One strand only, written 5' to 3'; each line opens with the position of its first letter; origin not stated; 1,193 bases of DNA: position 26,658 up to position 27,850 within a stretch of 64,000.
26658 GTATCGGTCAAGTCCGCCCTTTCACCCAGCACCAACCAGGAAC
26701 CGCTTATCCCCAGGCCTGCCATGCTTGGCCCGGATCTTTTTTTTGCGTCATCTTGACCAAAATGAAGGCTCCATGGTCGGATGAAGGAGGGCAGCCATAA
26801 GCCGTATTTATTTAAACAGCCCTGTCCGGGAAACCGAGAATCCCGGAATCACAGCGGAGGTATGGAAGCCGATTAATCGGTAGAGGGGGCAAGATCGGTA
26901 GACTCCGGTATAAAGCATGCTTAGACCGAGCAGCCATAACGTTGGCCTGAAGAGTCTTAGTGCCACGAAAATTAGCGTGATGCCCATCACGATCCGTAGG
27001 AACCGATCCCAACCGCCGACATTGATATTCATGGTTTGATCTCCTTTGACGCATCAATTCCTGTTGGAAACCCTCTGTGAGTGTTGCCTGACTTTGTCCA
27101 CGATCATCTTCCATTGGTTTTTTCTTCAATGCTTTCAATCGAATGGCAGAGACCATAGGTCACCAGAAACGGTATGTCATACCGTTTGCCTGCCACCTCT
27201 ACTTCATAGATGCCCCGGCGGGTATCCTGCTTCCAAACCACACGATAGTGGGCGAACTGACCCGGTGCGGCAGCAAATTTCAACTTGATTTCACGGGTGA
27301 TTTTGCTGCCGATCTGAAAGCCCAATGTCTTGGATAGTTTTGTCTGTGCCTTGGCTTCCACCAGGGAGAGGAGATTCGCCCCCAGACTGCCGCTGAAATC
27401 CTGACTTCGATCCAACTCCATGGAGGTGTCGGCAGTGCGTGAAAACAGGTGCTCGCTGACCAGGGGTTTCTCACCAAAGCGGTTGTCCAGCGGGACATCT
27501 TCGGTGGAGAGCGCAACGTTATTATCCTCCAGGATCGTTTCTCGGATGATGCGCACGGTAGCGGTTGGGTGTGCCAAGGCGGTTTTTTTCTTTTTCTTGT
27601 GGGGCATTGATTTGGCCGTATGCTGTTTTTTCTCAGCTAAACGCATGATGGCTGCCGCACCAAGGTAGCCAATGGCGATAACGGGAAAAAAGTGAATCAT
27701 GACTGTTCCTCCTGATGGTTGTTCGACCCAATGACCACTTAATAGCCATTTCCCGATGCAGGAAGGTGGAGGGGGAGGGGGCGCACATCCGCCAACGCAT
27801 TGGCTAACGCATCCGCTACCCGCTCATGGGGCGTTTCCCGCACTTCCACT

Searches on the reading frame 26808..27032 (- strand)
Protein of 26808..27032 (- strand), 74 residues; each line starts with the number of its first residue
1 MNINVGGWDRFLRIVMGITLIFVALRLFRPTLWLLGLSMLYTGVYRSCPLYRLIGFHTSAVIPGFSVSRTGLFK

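Call 3: search_protein_families(library=pfam, proteins=[window:26808-27032:-], max_evalue=0.1)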
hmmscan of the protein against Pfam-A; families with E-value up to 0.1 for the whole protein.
window:26808-27032:- (74 aa): 1 family
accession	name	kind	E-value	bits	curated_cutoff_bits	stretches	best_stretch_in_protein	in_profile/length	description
PF11127.14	YgaP-like_TM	-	1.7e-15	57.4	25.3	1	1-59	1-63/66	Inner membrane protein YgaP-like, transmembrane domain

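Call 64: search_protein_families(library=ncbifam, proteins=[window:26808-27032:-], max_evalue=0.01)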
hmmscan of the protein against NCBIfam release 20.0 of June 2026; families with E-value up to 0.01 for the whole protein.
window:26808-27032:- (74 aa): 0 families

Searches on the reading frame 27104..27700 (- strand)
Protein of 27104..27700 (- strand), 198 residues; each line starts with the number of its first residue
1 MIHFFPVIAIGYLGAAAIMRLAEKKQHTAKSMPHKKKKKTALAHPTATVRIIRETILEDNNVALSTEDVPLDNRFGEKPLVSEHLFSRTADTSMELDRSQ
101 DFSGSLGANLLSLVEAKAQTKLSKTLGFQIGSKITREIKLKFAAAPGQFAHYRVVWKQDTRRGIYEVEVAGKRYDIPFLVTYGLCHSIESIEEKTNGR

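Call 3: search_protein_families(library=pfam, proteins=[window:27104-27700:-], max_evalue=0.1)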
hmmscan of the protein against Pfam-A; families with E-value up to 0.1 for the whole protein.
window:27104-27700:- (198 aa): 0 families

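Call 64: search_protein_families(library=ncbifam, proteins=[window:27104-27700:-], max_evalue=0.01)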
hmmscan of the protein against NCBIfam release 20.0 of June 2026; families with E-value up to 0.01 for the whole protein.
window:27104-27700:- (198 aa): 0 families

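Call 70: find_homologous_proteins(query=window:27104-27700:-, max_evalue=0.001)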
Query window:27104-27700:- (198 aa): 10 proteins with E <= 0.001 among 141 candidates.
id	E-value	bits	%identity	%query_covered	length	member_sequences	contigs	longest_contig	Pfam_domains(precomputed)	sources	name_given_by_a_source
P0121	1.3e-124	431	100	100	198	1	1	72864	-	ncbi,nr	ncbi:MAG: hypothetical protein HQL52_05785 [Magnetococcales bacterium]|nr:hypothetical protein [Magn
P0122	9.5e-89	314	72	99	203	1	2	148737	-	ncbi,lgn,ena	-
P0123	5.4e-80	285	67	99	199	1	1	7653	-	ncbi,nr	ncbi:MAG: hypothetical protein HQL69_21365 [Magnetococcales bacterium]|nr:hypothetical protein [Magn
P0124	3.6e-78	280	64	99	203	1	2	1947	-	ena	-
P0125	5.2e-68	246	56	100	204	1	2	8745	-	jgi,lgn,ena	jgi:hypothetical protein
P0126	6.9e-45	171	48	87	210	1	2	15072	-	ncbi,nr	ncbi:MAG: hypothetical protein HQL63_13690 [Magnetococcales bacterium]|nr:hypothetical protein [Magn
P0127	6.8e-39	152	48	73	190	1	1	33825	-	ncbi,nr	ncbi:MAG: hypothetical protein HQL51_03550 [Magnetococcales bacterium]|nr:hypothetical protein [Magn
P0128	4.3e-38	149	46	78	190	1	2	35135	-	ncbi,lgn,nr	ncbi:MAG: hypothetical protein G8345_16470 [Magnetococcales bacterium]|nr:hypothetical protein [Magn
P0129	1.9e-36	144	39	97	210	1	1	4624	-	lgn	-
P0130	7.1e-36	142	47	74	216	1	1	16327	-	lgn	-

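Call 71: find_encoding_contigs(protein=P0123, flank=8000, max_places=1)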
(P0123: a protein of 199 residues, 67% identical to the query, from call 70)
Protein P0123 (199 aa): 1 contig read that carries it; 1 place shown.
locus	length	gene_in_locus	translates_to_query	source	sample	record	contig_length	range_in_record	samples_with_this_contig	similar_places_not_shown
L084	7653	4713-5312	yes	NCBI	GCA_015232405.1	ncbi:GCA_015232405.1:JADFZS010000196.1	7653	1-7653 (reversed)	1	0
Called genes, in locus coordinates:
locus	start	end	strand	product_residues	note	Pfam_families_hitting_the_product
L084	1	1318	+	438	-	?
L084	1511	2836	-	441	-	PF08448:PAS_4, PF00004:AAA (faint), PF07724:AAA_2 (faint), PF00158:Sigma54_activat, PF14532:Sigma54_activ_2, PF07728:AAA_5, PF25601:AAA_lid_14, PF02954:HTH_8 (weak)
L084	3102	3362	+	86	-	-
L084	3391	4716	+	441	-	PF01545:Cation_efflux, PF16916:ZT_dimer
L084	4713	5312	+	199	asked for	-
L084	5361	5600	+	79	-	PF11127:YgaP-like_TM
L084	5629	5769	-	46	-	-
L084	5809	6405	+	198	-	-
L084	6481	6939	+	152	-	-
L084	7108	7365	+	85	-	-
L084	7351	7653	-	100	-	?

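Call 72: find_encoding_contigs(protein=P0125, flank=8000, max_places=1)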
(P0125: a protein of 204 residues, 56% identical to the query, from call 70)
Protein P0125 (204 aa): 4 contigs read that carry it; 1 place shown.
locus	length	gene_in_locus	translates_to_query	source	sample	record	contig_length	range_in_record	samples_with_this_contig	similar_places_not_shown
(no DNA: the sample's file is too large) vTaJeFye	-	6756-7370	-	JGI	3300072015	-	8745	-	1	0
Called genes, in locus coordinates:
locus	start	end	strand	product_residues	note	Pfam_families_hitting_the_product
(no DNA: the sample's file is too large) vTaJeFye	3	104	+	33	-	?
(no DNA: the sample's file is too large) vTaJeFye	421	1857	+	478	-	PF08448:PAS_4, PF00158:Sigma54_activat, PF14532:Sigma54_activ_2, PF07724:AAA_2 (weak), PF00004:AAA (weak), PF07728:AAA_5, PF25601:AAA_lid_14, PF02954:HTH_8 (weak), +1 more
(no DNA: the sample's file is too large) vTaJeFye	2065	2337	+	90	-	-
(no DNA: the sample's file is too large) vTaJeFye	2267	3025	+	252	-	PF03306:AAL_decarboxy (weak)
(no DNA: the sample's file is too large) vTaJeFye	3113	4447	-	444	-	PF00158:Sigma54_activat, PF14532:Sigma54_activ_2, PF07724:AAA_2, PF00004:AAA (weak), PF07728:AAA_5, PF25601:AAA_lid_14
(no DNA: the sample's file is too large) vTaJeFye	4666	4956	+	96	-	-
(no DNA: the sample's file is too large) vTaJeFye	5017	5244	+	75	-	-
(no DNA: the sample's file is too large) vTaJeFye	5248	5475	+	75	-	PF28196:Magnetosome_regulatory (weak)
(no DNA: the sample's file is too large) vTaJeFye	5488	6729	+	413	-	PF01545:Cation_efflux, PF16916:ZT_dimer (weak)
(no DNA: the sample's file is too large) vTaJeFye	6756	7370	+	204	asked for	-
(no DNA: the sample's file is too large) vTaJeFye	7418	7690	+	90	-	PF11127:YgaP-like_TM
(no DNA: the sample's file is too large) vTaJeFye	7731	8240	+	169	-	-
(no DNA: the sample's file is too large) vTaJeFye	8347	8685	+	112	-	-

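Call 73: find_encoding_contigs(protein=P0126, flank=8000, max_places=1)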
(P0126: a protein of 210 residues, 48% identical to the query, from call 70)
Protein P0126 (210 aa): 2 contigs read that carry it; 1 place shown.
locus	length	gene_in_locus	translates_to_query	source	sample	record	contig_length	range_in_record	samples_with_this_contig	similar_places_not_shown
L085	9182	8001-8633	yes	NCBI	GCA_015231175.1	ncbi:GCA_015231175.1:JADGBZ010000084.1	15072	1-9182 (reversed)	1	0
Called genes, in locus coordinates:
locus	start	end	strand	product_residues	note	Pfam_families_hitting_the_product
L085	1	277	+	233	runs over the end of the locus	PF02107:FlgH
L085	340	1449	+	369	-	PF02119:FlgI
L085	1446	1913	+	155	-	PF10135:Rod-binding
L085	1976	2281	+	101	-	PF04316:FlgM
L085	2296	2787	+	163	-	PF05130:FlgN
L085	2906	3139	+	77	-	PF02599:CsrA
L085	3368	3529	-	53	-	-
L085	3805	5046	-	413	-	PF01545:Cation_efflux, PF16916:ZT_dimer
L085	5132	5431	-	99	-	-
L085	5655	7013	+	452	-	PF08448:PAS_4, PF00158:Sigma54_activat, PF14532:Sigma54_activ_2, PF07728:AAA_5, PF25601:AAA_lid_14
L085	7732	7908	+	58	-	-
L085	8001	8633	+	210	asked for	-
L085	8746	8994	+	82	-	-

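Call 74: find_encoding_contigs(protein=P0127, flank=8000, max_places=1)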
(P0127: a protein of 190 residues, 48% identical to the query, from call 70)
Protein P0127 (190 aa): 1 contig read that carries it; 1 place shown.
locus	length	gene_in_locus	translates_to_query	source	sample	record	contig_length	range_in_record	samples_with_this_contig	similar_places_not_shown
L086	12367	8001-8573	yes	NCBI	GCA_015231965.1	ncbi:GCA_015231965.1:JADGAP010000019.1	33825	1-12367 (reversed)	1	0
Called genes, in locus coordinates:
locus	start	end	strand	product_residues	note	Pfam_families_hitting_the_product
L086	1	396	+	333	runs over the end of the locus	PF01545:Cation_efflux, PF16916:ZT_dimer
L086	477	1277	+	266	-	PF08668:HDOD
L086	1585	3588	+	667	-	PF01926:MMR_HSR1, PF02421:FeoB_N, PF03029:ATP_bind_1 (faint), PF07670:Gate, PF07664:FeoB_C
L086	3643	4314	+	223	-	PF02742:Fe_dep_repr_C, PF04023:FeoA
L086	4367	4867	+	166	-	PF26390:MamS_MamX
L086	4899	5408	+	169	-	PF18509:MCR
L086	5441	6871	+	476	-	PF28082:ZorA-like_t1 (weak)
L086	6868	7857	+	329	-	-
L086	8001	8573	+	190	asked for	-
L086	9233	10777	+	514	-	-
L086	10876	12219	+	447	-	PF23981:DUF7305, PF11999:Ice_binding (weak)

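Call 85: search_protein_families(library=pfam, proteins=[L084:2-1318:+, L084:3391-4716:+, L084:5809-6405:+, L084:6481-6939:+, L085:3805-5046:-, L085:5655-7013:+, L084:1511-2836:-, L086:1-396:+], max_evalue=0.01)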
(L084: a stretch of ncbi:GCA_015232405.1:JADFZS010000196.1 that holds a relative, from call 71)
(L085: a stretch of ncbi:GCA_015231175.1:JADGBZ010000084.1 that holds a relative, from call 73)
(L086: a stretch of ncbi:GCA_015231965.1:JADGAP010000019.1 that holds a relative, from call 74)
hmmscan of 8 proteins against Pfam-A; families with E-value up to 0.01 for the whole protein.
L084:2-1318:+ (438 aa): 0 families

L084:3391-4716:+ (441 aa): 4 families
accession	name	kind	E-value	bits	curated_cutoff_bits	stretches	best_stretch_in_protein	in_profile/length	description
PF01545.26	Cation_efflux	-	1.4e-36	126.6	26.6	1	36-224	2-198/198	Cation efflux family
PF16916.11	ZT_dimer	-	7.6e-11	42.3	26.7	1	228-304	1-77/78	Dimerisation domain of Zinc Transporter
PF02579.22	Nitro_FeMo-Co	-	0.002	18.8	26.3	1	327-416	9-93/94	Dinitrogenase iron-molybdenum cofactor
PF09990.14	DUF2231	-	0.0044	17.5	26.4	0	102-187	8-87/139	Predicted membrane protein (DUF2231)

L084:5809-6405:+ (198 aa): 0 families

L084:6481-6939:+ (152 aa): 0 families

L085:3805-5046:- (413 aa): 3 families
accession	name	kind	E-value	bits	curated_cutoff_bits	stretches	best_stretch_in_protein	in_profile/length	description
PF01545.26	Cation_efflux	-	6.7e-35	121.1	26.6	1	23-211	2-198/198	Cation efflux family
PF16916.11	ZT_dimer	-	7.7e-08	32.7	26.7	1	215-289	1-75/78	Dimerisation domain of Zinc Transporter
PF02579.22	Nitro_FeMo-Co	-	9.2e-05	23.1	26.3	1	307-402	2-92/94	Dinitrogenase iron-molybdenum cofactor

L085:5655-7013:+ (452 aa): 9 families
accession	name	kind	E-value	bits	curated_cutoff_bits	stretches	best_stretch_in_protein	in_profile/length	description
PF00158.32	Sigma54_activat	-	2.4e-61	206.7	20.2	1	133-299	2-168/168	Sigma-54 interaction domain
PF14532.12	Sigma54_activ_2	-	4.2e-23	82.6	25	1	133-303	1-138/138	Sigma-54 interaction domain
PF25601.1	AAA_lid_14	-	3.8e-17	62.3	27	1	304-374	1-74/87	AAA+ ATPase lid domain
PF08448.16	PAS_4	-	2.6e-09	37.7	23.1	1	13-117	1-102/110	PAS fold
PF07728.20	AAA_5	-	3.4e-09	37.3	22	1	155-274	1-123/139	AAA domain (dynein-related subfamily)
PF00004.35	AAA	-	5.9e-05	24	21.2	1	156-278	1-113/131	ATPase family associated with various cellular activities (AAA)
PF02954.25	HTH_8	-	0.00053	20.1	22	1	401-438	2-39/42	Bacterial regulatory protein, Fis family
PF07724.20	AAA_2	-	0.0031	18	27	1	156-254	6-105/166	AAA domain (Cdc48 subfamily)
PF01078.27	Mg_chelatase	-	0.0046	16.8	20.3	0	215-273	97-157/207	Magnesium chelatase, subunit ChlI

L084:1511-2836:- (441 aa): 14 families
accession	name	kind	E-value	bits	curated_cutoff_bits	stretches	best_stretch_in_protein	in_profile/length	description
PF00158.32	Sigma54_activat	-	1.2e-63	214.3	20.2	1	133-299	2-168/168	Sigma-54 interaction domain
PF14532.12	Sigma54_activ_2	-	2.3e-24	86.7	25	1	133-303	1-138/138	Sigma-54 interaction domain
PF25601.1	AAA_lid_14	-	1.3e-15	57.4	27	1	304-380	1-80/87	AAA+ ATPase lid domain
PF08448.16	PAS_4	-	3.3e-09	37.4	23.1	1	14-117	2-102/110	PAS fold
PF07728.20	AAA_5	-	1.2e-08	35.5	22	1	155-273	1-122/139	AAA domain (dynein-related subfamily)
PF02954.25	HTH_8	-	4.1e-06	26.9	22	1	400-437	3-40/42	Bacterial regulatory protein, Fis family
PF00004.35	AAA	-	7.5e-06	26.9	21.2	1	156-291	1-129/131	ATPase family associated with various cellular activities (AAA)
PF07724.20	AAA_2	-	8.6e-06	26.3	27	1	155-284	5-135/166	AAA domain (Cdc48 subfamily)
PF08279.18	HTH_11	-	0.00017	21.9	25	1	407-439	6-39/55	HTH domain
PF13401.12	AAA_22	-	0.0017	19.1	27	0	156-193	8-45/130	AAA domain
PF18024.7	HTH_50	-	0.0038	17.3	27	0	401-437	10-45/50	Helix-turn-helix domain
PF01078.27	Mg_chelatase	-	0.0057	16.5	20.3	0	213-274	95-158/207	Magnesium chelatase, subunit ChlI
PF25213.1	HVO_A0261_N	-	0.0062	16.8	35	0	411-439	20-48/86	HVO_A0261 N-terminal domain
PF21715.3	CggR_N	-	0.0078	16.3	30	0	402-438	2-40/71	CggR N-terminal DNA binding domain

L086:1-396:+ (131 aa): 1 family
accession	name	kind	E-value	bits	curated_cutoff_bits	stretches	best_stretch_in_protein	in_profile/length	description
PF16916.11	ZT_dimer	-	7.1e-11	42.4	26.7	1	9-80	1-71/78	Dimerisation domain of Zinc Transporter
